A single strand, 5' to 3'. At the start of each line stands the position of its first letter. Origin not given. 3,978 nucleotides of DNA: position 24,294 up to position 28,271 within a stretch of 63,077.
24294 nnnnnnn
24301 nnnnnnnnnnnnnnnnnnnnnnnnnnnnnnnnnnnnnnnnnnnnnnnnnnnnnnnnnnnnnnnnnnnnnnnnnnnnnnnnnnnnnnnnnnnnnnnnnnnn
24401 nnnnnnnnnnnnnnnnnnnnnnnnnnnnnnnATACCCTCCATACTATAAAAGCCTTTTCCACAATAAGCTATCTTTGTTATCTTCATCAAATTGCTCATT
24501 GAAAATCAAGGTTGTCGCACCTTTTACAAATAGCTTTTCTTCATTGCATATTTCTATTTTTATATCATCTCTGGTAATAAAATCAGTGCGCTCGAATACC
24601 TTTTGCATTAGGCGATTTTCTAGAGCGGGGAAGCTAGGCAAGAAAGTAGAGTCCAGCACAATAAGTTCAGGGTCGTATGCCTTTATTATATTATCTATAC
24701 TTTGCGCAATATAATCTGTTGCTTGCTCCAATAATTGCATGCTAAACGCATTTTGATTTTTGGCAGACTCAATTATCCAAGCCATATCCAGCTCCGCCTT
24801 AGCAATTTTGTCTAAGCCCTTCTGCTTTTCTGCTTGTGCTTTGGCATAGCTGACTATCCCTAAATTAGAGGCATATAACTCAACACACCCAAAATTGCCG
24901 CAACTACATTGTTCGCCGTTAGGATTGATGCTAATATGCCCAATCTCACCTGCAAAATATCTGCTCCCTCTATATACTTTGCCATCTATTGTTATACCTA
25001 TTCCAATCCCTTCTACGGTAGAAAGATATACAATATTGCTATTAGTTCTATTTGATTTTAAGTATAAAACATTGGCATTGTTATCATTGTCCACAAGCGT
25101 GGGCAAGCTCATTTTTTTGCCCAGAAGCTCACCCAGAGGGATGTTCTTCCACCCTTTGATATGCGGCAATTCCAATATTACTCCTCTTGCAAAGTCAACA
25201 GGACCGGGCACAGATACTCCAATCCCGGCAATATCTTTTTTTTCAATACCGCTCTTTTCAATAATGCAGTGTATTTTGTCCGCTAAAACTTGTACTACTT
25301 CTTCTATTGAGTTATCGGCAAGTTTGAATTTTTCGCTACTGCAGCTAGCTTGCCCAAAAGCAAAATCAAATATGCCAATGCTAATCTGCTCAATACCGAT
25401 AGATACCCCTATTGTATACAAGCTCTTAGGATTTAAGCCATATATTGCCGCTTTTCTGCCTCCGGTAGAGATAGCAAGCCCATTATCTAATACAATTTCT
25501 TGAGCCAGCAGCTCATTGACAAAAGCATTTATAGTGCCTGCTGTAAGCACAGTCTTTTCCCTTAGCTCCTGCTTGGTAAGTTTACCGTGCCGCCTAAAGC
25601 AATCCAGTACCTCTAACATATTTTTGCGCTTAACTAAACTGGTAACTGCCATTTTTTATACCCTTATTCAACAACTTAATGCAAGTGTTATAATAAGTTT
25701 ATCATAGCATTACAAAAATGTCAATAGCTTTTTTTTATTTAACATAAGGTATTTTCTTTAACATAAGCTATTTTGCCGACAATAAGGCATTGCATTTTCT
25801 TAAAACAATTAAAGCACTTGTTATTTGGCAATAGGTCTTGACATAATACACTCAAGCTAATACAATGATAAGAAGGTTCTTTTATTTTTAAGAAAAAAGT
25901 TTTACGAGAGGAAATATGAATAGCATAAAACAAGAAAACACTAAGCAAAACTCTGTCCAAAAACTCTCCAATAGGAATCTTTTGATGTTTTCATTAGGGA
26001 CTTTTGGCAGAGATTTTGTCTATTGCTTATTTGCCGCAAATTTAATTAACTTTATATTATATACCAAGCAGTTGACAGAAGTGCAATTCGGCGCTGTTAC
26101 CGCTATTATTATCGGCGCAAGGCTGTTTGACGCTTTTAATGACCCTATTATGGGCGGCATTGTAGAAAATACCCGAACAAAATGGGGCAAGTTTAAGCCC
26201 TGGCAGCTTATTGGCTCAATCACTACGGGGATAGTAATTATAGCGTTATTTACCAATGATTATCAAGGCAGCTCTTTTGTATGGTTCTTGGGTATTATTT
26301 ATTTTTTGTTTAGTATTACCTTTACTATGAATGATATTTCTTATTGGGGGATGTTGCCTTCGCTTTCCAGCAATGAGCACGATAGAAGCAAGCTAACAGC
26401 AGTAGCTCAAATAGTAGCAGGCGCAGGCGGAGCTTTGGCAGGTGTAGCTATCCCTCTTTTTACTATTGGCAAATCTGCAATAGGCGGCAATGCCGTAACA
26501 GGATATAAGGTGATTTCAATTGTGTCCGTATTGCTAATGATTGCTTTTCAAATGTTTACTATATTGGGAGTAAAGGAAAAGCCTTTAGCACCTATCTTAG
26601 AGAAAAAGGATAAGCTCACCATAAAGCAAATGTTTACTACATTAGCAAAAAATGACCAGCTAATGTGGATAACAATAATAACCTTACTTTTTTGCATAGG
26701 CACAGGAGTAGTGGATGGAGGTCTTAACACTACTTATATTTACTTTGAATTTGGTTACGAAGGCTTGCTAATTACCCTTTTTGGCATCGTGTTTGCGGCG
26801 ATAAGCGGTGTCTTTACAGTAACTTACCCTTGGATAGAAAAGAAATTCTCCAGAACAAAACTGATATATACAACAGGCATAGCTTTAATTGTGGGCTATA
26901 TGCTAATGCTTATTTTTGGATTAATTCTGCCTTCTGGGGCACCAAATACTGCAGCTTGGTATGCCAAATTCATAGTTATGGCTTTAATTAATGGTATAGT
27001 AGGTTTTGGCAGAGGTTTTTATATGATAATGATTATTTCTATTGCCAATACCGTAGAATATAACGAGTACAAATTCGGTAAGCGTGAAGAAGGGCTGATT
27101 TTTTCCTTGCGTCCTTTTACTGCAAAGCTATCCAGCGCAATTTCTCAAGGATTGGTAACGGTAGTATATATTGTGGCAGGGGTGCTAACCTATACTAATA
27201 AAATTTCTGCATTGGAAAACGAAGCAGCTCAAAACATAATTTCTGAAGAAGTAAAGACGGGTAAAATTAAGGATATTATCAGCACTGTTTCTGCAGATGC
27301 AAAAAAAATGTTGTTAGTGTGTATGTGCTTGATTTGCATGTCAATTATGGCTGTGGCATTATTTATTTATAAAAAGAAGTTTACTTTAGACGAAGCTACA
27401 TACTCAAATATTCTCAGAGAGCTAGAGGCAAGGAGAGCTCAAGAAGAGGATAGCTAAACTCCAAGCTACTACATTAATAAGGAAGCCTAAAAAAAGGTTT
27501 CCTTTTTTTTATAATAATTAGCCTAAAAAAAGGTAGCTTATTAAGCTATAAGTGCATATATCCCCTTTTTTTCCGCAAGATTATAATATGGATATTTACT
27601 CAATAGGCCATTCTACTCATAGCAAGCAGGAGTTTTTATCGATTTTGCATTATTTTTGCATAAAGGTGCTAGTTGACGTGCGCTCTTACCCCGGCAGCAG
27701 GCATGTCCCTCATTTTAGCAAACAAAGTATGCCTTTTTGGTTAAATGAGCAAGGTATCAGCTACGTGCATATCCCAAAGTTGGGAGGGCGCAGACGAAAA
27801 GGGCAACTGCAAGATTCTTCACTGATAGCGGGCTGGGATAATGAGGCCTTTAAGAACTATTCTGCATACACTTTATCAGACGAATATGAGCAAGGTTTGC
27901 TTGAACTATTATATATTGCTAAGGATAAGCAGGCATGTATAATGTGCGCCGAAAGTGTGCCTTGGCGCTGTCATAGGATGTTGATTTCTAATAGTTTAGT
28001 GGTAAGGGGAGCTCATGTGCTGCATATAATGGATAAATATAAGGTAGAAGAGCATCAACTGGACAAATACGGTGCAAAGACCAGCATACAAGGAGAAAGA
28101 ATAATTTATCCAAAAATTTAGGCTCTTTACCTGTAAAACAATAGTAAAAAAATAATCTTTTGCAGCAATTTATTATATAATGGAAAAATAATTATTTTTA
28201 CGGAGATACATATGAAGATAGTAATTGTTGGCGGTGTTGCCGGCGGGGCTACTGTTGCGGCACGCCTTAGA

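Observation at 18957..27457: ROK-regulated sugar cluster may encode an undescribed EMP-style pathway for a C6-modified alpha-glycoside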

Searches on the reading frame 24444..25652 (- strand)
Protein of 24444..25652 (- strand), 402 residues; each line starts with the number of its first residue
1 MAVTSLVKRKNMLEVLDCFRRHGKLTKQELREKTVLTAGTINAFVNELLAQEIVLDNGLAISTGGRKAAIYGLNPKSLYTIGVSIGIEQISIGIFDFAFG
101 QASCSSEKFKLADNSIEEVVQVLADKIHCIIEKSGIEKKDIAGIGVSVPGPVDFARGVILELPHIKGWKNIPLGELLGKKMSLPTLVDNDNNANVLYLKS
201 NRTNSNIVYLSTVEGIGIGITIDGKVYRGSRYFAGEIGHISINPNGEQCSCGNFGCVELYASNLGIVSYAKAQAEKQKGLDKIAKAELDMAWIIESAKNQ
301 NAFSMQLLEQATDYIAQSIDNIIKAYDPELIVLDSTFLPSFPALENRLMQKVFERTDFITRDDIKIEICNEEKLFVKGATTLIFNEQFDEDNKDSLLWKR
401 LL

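Call 3: search_protein_families(library=pfam, proteins=[window:24444-25652:-])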
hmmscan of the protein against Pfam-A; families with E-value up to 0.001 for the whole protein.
window:24444-25652:- (402 aa): 2 families
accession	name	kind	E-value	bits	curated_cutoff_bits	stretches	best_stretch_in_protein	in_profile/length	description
PF00480.26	ROK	-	1.2e-46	160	22.9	1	80-335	1-242/294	ROK family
PF13412.12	HTH_24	-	0.00044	20.2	21.9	0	10-54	3-47/48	Winged helix-turn-helix DNA-binding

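Call 4: search_protein_families(library=ncbifam, proteins=[window:24444-25652:-])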
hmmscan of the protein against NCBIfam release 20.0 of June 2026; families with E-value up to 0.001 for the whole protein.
window:24444-25652:- (402 aa): 11 families
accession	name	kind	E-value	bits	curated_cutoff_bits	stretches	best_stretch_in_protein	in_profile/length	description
NF047937.1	TransRegNagC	equivalog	1.6e-47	162.6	650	1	5-334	6-334/399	DNA-binding transcriptional regulator NagC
TIGR00744.1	ROK_glcA_fam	subfamily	2.1e-38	132.4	260.35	1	81-335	1-259/318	ROK family glucokinase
NF049930.1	TransRegMlc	equivalog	3.9e-37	128.5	530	1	7-353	13-363/405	sugar metabolism global transcriptional regulator Mlc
NF007251.0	PRK09698.1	equivalog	4.7e-28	98.3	253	1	79-368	7-280/304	allose kinase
NF003461.0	PRK05082.1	subfamily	6.5e-23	81.5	283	1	139-333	54-239/291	N-acetylmannosamine kinase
NF047821.1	NactlManKinNanK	equivalog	1.5e-22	80.5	450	1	165-334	80-240/288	N-acetylmannosamine kinase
NF045551.1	GK_Pyrobac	equivalog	2.4e-20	73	500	1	136-335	43-233/294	ATP-dependent glucokinase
NF009835.0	PRK13310.1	equivalog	2.2e-19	69.9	380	1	82-352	4-269/303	N-acetylglucosamine kinase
NF007108.0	PRK09557.1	equivalog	4e-13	49.3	443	1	125-335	42-253/303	fructokinase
NF042998.1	bglucokin_BglK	equivalog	6.7e-11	42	550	1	125-336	38-243/291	beta-glucoside kinase BglK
NF009836.0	PRK13311.1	equivalog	0.00018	20.8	551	1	82-266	4-194/256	N-acetyl-D-glucosamine kinase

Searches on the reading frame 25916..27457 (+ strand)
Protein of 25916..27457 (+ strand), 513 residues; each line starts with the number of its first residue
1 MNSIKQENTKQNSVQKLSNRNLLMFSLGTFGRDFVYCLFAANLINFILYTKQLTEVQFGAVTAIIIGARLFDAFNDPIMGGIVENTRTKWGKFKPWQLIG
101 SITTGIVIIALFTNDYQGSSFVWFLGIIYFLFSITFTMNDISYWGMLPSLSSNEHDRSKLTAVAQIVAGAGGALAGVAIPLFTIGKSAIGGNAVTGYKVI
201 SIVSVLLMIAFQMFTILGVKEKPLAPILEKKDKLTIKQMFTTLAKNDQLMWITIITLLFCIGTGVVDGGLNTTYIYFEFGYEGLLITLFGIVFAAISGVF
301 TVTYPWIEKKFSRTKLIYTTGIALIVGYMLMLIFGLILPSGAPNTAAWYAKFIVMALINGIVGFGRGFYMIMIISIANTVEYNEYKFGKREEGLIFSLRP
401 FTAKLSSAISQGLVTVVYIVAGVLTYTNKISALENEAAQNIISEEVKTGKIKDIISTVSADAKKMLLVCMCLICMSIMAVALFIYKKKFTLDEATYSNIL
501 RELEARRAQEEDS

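Call 3: search_protein_families(library=pfam, proteins=[window:25916-27457:+])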
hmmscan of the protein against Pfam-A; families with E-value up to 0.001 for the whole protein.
window:25916-27457:+ (513 aa): 2 families
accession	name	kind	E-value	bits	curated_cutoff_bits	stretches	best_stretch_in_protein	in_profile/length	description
PF13347.12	MFS_2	-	3.3e-55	187.8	27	1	24-437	1-397/427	MFS/sugar transport protein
PF07690.21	MFS_1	-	4.1e-09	36.2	33.4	1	53-378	29-320/347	Major Facilitator Superfamily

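Call 4: search_protein_families(library=ncbifam, proteins=[window:25916-27457:+])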
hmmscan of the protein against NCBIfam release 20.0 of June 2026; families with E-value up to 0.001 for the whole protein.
window:25916-27457:+ (513 aa): 5 families
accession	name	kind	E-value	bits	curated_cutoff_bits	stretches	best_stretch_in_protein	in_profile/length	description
TIGR00792.1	gph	subfamily_domain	1.5e-76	257.9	231.35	1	23-425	2-385/437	glycoside-pentoside-hexuronide (GPH):cation symporter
NF007749.0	PRK10429.1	equivalog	1.7e-62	211.8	456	1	16-427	2-397/473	melibiose:sodium transporter MelB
NF007353.0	PRK09848.1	equivalog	1.5e-31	109.7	528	1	14-510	2-448/457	glucuronide transporter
NF007237.0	PRK09669.1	subfamily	1e-24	87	610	1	15-436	4-401/461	putative symporter YagG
NF008526.0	PRK11462.1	equivalog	1e-23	83.9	836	1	38-422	24-389/460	glycoside-pentoside-hexuronide family transporter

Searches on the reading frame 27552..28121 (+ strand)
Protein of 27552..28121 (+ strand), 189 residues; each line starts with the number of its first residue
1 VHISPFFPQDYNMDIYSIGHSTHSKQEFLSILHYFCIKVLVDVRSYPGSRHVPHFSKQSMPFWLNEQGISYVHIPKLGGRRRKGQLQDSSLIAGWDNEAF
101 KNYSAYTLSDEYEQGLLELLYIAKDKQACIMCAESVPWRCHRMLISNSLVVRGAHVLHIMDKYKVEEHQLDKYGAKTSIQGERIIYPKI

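Call 3: search_protein_families(library=pfam, proteins=[window:27552-28121:+])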
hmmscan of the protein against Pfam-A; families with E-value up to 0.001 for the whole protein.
window:27552-28121:+ (189 aa): 1 family
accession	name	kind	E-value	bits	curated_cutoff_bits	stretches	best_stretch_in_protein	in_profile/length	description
PF04343.18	DUF488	-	5.4e-28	98.5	22.2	1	26-147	3-119/121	Domain of unknown function DUF488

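Call 4: search_protein_families(library=ncbifam, proteins=[window:27552-28121:+])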
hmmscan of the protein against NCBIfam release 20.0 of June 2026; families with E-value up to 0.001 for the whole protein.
window:27552-28121:+ (189 aa): 0 families
